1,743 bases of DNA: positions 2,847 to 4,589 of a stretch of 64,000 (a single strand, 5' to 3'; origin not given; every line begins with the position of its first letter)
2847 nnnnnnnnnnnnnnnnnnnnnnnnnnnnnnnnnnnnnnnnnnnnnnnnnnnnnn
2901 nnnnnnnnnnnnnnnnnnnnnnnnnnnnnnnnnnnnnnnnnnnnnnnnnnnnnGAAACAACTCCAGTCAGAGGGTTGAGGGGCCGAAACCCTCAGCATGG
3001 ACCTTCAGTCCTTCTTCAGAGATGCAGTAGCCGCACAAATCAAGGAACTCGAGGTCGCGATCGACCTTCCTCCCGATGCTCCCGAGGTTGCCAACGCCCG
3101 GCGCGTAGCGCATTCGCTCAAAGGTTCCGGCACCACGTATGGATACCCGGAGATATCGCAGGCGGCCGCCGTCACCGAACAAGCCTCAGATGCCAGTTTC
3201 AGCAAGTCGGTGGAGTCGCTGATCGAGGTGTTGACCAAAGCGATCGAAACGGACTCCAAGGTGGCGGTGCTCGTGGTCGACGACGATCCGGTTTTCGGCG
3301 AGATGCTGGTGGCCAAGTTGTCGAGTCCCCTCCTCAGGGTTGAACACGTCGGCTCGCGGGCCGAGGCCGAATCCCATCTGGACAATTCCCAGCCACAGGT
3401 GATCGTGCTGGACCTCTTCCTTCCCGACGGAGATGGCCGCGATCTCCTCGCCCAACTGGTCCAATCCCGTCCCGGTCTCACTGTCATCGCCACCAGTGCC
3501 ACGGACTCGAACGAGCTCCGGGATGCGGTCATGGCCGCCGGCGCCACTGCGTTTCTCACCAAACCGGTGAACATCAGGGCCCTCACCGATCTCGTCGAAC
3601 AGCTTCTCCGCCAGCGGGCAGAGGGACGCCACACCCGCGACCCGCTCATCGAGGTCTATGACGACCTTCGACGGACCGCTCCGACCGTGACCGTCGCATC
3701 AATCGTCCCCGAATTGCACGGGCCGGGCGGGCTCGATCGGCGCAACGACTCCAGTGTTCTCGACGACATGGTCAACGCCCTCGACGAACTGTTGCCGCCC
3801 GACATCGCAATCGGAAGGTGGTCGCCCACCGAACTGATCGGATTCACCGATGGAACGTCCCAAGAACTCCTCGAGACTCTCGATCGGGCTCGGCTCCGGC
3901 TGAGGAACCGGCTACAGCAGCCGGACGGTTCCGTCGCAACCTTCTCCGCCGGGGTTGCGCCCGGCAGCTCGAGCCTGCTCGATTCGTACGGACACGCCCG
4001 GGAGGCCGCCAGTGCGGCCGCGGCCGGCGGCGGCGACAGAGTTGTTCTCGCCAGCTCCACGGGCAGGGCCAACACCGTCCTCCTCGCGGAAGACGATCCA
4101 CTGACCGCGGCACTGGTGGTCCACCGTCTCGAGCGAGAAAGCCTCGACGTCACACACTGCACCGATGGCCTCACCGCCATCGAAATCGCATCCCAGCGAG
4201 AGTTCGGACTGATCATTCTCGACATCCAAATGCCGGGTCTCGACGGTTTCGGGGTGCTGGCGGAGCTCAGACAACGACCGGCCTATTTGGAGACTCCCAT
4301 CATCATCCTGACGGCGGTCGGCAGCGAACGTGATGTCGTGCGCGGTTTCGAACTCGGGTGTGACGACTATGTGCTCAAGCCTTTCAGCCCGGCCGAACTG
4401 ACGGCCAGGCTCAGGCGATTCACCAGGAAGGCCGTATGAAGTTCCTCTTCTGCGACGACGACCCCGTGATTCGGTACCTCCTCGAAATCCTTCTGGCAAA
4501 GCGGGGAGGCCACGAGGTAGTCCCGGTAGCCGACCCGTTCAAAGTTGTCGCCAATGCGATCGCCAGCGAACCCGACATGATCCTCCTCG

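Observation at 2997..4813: Unusual HPt-REC-GGDEF*-REC hybrid followed by a stand-alone CheY-like receiver, directly upstream of fliM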

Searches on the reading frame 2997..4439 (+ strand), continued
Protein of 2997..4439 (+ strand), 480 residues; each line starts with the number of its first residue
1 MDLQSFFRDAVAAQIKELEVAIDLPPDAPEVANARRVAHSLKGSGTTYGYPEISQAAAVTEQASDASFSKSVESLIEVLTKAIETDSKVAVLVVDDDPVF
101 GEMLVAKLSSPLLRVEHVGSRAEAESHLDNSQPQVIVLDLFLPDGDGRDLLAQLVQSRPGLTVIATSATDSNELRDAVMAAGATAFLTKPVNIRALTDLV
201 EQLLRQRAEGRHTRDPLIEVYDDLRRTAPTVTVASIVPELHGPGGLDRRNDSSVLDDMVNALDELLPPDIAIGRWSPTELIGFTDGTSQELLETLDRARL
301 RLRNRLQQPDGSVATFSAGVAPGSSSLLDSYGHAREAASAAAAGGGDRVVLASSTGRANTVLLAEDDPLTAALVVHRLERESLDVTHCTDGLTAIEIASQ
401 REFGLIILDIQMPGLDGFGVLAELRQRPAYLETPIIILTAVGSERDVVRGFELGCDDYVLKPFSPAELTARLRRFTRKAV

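Call 73: find_encoding_contigs(protein=P0100, flank=8000, max_places=1)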
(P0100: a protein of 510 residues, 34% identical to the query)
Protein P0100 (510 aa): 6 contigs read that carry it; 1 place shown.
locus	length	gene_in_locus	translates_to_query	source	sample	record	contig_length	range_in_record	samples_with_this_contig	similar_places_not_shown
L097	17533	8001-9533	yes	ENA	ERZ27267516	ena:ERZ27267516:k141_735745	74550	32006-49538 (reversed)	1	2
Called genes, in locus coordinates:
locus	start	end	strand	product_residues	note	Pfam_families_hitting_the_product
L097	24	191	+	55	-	-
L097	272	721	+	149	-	-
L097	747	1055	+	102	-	PF01527:HTH_Tnp_1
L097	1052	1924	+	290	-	PF13276:HTH_21, PF00665:rve, PF13683:rve_3, PF13333:rve_2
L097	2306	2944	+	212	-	PF00775:Dioxygenase_C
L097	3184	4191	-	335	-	PF00756:Esterase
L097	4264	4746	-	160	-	PF10604:Polyketide_cyc2 (weak), PF08327:AHSA1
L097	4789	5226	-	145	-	PF08327:AHSA1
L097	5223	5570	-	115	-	PF01022:HTH_5, PF12802:MarR_2 (weak), PF12840:HTH_20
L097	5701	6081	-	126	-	PF00903:Glyoxalase, PF22677:Ble-like_N (weak)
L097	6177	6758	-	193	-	PF01794:Ferric_reduct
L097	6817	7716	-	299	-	PF00174:Oxidored_molyb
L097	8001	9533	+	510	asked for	PF01627:Hpt, PF00072:Response_reg, PF00990:GGDEF, PF00072:Response_reg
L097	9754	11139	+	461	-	PF00072:Response_reg, PF00158:Sigma54_activat, PF14532:Sigma54_activ_2, PF07724:AAA_2 (faint), PF07728:AAA_5 (weak), PF25601:AAA_lid_14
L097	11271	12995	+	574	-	PF01401:Peptidase_M2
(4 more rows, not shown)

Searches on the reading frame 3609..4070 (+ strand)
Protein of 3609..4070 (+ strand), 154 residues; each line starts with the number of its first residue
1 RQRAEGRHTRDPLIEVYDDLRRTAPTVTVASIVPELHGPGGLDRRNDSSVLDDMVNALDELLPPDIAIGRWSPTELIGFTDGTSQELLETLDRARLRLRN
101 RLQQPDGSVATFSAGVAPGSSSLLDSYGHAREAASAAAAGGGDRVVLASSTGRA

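Call 23: search_solved_structures(query=A3, max_evalue=10, show_alignments=2)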
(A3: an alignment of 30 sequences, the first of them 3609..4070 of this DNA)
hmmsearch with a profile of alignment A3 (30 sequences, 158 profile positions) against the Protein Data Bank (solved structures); distinct sequences matched with E-value up to 10: 19.
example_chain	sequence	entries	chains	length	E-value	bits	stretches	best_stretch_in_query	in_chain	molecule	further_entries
3hva_A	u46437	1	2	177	4.8e-05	26.5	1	54-151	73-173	Protein FimX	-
4j40_A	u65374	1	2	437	0.00018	24.6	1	54-153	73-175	FimX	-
5llw_B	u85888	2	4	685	0.00023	24.2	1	49-150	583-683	Diguanylate cyclase (GGDEF) domain-containing protein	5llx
6et7_A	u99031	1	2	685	0.00023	24.2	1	49-150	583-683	Diguanylate cyclase (GGDEF) domain-containing protein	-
4wxo_A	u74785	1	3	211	0.00046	23.3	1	49-150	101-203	Uncharacterized protein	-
6tts_A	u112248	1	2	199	0.00084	22.4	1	46-154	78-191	GGDEF diguanylate cyclase DgcB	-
7e6g_A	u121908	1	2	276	0.0019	21.2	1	49-150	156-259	Putative GGDEF domain protein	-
4wxw_A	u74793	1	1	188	0.0079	19.2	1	49-150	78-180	Uncharacterized protein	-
5euh_A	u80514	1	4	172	0.075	16.1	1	49-157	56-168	Putative GGDEF domain membrane protein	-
6zxb_A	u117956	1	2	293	0.24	14.4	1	47-122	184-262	Putative GGDEF/response regulator receiver domain protein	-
4zmm_A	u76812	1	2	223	0.27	14.3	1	49-151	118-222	diguanylate cyclase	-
6zxc_A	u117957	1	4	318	0.28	14.2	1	47-122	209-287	Putative GGDEF/response regulator receiver domain protein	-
8sdi_A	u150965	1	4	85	0.31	14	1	38-102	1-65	Tripartite motif-containing protein 45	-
3qyy_A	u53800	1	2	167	0.33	14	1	51-151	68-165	Response regulator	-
4xev_A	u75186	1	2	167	0.56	13.2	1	72-146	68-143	Fusion protein of Protein-tyrosine kinase 2-beta FAT domain and Leupaxin LD1 motif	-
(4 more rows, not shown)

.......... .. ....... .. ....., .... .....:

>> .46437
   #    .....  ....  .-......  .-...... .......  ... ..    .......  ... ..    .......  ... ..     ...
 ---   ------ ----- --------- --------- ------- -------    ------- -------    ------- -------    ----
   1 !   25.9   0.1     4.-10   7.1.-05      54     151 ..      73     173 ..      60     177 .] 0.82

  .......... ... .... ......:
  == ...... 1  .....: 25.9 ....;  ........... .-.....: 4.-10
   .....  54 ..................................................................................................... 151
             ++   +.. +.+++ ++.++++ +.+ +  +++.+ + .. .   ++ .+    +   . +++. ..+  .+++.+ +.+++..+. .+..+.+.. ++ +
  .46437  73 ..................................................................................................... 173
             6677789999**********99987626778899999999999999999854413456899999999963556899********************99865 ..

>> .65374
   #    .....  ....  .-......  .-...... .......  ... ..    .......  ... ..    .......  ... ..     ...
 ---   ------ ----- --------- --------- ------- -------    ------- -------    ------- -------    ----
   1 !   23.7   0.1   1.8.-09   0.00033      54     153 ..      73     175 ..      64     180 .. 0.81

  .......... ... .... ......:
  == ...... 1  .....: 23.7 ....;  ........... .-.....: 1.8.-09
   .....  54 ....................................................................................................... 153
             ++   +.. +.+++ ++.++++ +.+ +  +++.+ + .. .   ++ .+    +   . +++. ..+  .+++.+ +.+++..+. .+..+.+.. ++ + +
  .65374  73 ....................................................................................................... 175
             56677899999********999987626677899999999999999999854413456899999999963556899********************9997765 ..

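Call 24: search_protein_families(library=pfam, alignment_id=A3, max_evalue=1)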
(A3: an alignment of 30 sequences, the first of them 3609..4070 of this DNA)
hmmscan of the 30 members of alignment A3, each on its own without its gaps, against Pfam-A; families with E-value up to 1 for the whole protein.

A. member 1, window:3609-4070:+ (154 aa): 1 family
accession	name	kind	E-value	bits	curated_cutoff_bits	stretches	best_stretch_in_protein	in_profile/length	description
PF24898.2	GGDEF_GdpP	-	0.003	18.3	30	1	106-150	77-121/126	Cyclic-di-AMP phosphodiesterase GdpP-like, GGDEF domain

B. families by the number of members that match (of 30 scanned): 11 families
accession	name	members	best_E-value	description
PF00990.26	GGDEF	10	1.1e-06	Diguanylate cyclase, GGDEF domain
PF17853.6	GGDEF_2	8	9.3e-08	GGDEF-like domain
PF24898.2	GGDEF_GdpP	5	0.003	Cyclic-di-AMP phosphodiesterase GdpP-like, GGDEF domain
PF19979.4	DUF6415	3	0.051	Family of unknown function (DUF6415)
PF11283.13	DUF3084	2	0.012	Protein of unknown function (DUF3084)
PF03795.20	YCII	1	0.017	YCII-related domain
PF20749.2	DUF6833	1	0.13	Domain of unknown function (DUF6833)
PF12324.14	HTH_15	1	0.15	Helix-turn-helix domain of alkylmercury lyase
PF00252.24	Ribosomal_L16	1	0.16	Ribosomal protein L16p/L10e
PF20859.2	RHA1_ro05818_N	1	0.46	Hypothetical protein RHA1_ro05818, N-terminal helical domain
PF19698.5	DUF6197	1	0.62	Family of unknown function (DUF6197)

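Call 42: predict_structure(alignment_id=A3)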
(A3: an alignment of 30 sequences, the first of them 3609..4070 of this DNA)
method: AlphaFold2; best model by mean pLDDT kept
length: 154 residues; sequences in the alignment: 30
mean_pLDDT: 90.3   pTM: 0.85
mean pLDDT of the five models: 90.3, 90.0, 89.5, 89.5, 88.3
residues with pLDDT >= 90: 124; 70-90: 15; 50-70: 9; < 50: 6
segments of 3 or more residues with pLDDT < 50: 1-4
pLDDT, mean of each block of 10 residues (from residue 1): 54 95 97 92 75 95 96 95 98 97 92 97 96 97 94 49
secondary structure, 60 per line:
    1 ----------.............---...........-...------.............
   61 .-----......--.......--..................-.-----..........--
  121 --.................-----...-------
elements in order: H11-23 E27-37 H48-61 E67-72 E75-81 H84-101 E109-118 H123-139 E145-147

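Call 44: fold_search(model_id=the predicted structure, library=pdb)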
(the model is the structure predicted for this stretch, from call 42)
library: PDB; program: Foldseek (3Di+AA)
matches with E <= 10: 1194; with E <= 0.001: 65
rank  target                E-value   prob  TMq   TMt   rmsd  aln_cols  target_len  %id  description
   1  6tts_A                5.2e-07  1.00  0.66  0.60   3.9       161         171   16  Crystal structure of the GGDEF domain of DgcB from Caulobacter crescentus in complex with c-di-GMP (released 2021-01-13)
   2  4zvf                  5.9e-07  1.00  0.69  0.66   3.7       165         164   19  Crystal structure of GGDEF domain of the E. coli DosC - form II (GTP-alpha-S-bound) (released 2015-11-11)
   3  6tts_B                8.1e-07  1.00  0.68  0.60   5.7       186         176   16  Crystal structure of the GGDEF domain of DgcB from Caulobacter crescentus in complex with c-di-GMP (released 2021-01-13)
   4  6et7_B                1.0e-06  1.00  0.66  0.18   3.7       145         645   21  Activated heterodimer of the bacteriophytochrome regulated diguanylyl cyclase variant - S505V A526V - from Idiomarina  (released 2018-06-13)
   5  4zmu_B                1.5e-06  1.00  0.69  0.34   3.6       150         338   22  Dcsbis, a diguanylate cyclase from Pseudomonas aeruginosa (released 2016-05-04)
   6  6eib_A                2.0e-06  1.00  0.70  0.68   3.4       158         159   13  Structure of the active GGEEF domain of a diguanylate cyclase from Vibrio cholerae. (released 2018-10-10)
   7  6eib_B                2.0e-06  1.00  0.72  0.69   4.0       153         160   16  Structure of the active GGEEF domain of a diguanylate cyclase from Vibrio cholerae. (released 2018-10-10)
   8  6ttr_A                2.4e-06  1.00  0.68  0.56   3.6       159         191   16  Crystal Structure of the coiled coil and GGDEF domain of DgcB from Caulobacter crescentus in complex with c-di-GMP (released 2021-01-13)
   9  4zmm_B                2.5e-06  1.00  0.68  0.65   3.9       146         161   22  GGDEF domain of Dcsbis complexed with c-di-GMP (released 2016-05-04)
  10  6eib_C                2.7e-06  1.00  0.70  0.69   3.5       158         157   13  Structure of the active GGEEF domain of a diguanylate cyclase from Vibrio cholerae. (released 2018-10-10)
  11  4zmm_A                2.7e-06  1.00  0.66  0.62   4.0       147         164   22  GGDEF domain of Dcsbis complexed with c-di-GMP (released 2016-05-04)
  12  4zvh_A                3.1e-06  1.00  0.62  0.59   4.4       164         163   18  Crystal structure of GGDEF domain of the E. coli DosC - form IV (released 2015-11-11)
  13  4zvg_A                3.3e-06  1.00  0.69  0.65   3.5       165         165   19  Crystal structure of GGDEF domain of the E. coli DosC - form III (released 2015-11-11)
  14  6ttr_B                4.0e-06  1.00  0.64  0.52   4.2       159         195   16  Crystal Structure of the coiled coil and GGDEF domain of DgcB from Caulobacter crescentus in complex with c-di-GMP (released 2021-01-13)
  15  6et7_A                4.2e-06  1.00  0.67  0.18   3.9       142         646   20  Activated heterodimer of the bacteriophytochrome regulated diguanylyl cyclase variant - S505V A526V - from Idiomarina  (released 2018-06-13)
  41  3hva_A                7.4e-05  1.00  0.68  0.65   4.2       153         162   21  Crystal structure of FimX GGDEF domain from Pseudomonas aeruginosa (released 2009-08-18)
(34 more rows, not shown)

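Call 47: find_related_loci(query=A5, collection=metagenome_contigs, flank=8000)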
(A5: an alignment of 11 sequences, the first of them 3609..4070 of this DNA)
Query A5 (154 aa) in metagenome_contigs; peptide patterns used: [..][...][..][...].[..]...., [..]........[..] (x = any residue, [..] = any of these).
136 stretches matched a pattern; 7 encode a relative of the query (tblastn E <= 1e-3); 7 distinct loci.
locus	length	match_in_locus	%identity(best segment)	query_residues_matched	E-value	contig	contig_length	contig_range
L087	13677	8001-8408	53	10-146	1e-36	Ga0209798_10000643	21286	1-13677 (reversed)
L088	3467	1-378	42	20-143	9e-21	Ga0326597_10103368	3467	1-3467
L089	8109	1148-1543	41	20-153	1e-20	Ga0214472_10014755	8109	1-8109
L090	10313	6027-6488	37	2-152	4e-19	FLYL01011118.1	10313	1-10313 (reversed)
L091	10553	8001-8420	32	10-145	9e-13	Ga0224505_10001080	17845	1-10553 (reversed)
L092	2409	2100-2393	40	20-116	4e-10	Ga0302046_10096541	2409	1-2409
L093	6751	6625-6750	47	20-61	2e-5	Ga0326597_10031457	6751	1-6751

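Call 54: search_protein_representatives(alignment_id=A3)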
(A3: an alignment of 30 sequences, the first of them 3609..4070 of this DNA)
Query: 30 sequences, 158 profile positions. Proteins with E-value up to 0.001 (for the whole library): 380; up to 1e-10: 15; up to 1e-30: 11. The best 150 are listed.
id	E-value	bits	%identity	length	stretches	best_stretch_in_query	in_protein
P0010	3.9e-54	199.0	-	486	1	4-157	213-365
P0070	1.5e-50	187.4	-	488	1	3-156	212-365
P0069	2.3e-48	180.2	-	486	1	3-153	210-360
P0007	3.4e-45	169.9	-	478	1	2-157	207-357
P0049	4.4e-45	169.6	-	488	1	5-155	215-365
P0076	4.7e-44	166.2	-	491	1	4-154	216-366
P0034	2.7e-43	163.8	-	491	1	4-156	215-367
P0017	1.5e-41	158.1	-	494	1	4-156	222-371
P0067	1.8e-41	157.9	-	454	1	8-156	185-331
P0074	1.2e-39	151.9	-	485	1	6-155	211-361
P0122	7.9e-38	146.0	-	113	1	29-142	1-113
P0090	8.6e-21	90.7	-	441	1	18-154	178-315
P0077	5.3e-20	88.1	-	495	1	7-153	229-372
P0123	1.5e-12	63.8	-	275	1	20-156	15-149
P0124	3.3e-11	59.5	-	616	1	42-137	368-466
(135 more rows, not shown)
